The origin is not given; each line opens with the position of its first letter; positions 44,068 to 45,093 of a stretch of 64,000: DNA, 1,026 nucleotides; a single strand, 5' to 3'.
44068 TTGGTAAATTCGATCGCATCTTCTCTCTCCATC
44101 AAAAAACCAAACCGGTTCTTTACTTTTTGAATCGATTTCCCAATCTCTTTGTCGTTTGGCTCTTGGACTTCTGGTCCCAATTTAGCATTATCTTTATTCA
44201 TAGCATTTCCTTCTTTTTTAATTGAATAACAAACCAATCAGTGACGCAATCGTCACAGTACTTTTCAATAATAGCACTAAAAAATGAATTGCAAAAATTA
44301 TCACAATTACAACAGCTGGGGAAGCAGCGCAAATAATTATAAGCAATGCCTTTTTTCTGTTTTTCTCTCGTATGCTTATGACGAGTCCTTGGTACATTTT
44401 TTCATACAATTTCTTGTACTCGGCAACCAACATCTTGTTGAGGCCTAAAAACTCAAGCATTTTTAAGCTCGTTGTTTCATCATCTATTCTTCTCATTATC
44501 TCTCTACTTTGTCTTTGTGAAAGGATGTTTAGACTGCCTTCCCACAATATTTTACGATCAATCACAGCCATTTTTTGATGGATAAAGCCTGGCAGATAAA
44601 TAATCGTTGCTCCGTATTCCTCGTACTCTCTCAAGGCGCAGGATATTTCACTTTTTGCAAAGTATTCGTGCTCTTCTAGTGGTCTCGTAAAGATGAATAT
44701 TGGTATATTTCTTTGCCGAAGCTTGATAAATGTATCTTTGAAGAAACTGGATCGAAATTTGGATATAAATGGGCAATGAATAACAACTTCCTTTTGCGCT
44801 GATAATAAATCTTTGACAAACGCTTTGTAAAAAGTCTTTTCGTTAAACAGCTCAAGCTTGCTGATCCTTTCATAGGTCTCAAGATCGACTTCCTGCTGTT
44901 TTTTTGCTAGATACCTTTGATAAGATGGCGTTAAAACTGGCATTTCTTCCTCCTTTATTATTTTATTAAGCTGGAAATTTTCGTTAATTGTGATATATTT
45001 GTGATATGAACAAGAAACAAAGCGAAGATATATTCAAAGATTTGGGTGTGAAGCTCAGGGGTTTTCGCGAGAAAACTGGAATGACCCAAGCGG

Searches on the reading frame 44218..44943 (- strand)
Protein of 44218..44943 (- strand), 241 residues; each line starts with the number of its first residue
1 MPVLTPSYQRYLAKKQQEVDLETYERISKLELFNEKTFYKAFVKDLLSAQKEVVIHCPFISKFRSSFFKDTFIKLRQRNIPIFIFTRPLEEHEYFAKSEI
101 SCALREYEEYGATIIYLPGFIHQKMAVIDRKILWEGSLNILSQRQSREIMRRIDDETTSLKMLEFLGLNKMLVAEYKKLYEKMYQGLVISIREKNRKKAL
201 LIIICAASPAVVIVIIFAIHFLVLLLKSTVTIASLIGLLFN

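Call 8: search_protein_families(library=pfam, proteins=[window:44218-44943:-], max_evalue=0.01)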
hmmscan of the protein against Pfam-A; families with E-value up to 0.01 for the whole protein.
window:44218-44943:- (241 aa): 1 family
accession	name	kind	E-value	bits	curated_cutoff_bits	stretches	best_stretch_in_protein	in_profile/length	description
PF13091.12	PLDc_2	-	1.4e-08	35.1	27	1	44-161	3-123/132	PLD-like domain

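Call 30: search_protein_families(library=pfam, proteins=[window:44218-44943:-], max_evalue=10)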
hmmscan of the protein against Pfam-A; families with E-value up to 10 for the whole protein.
window:44218-44943:- (241 aa): 2 families
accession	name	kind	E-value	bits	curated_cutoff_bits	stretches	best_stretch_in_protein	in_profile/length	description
PF13091.12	PLDc_2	-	1.4e-08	35.1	27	1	44-161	3-123/132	PLD-like domain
PF18596.6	Sld7_C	-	0.024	15.2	23.2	1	174-199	32-57/77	Sld7 C-terminal domain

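Call 38: search_protein_families(library=padloc, proteins=[window:44218-44943:-], max_evalue=0.01)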
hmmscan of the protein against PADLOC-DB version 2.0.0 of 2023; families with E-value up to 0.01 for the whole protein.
window:44218-44943:- (241 aa): 3 families
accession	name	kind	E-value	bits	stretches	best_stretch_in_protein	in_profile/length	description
PDLC03924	MkoC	-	2.9e-10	36.9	1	15-151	967-1109/1136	-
PDLC03922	MkoB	-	0.00024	18.5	1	32-149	306-425/610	-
PDLC02614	DrmC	-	0.00035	18.4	1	41-140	24-120/153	DrmC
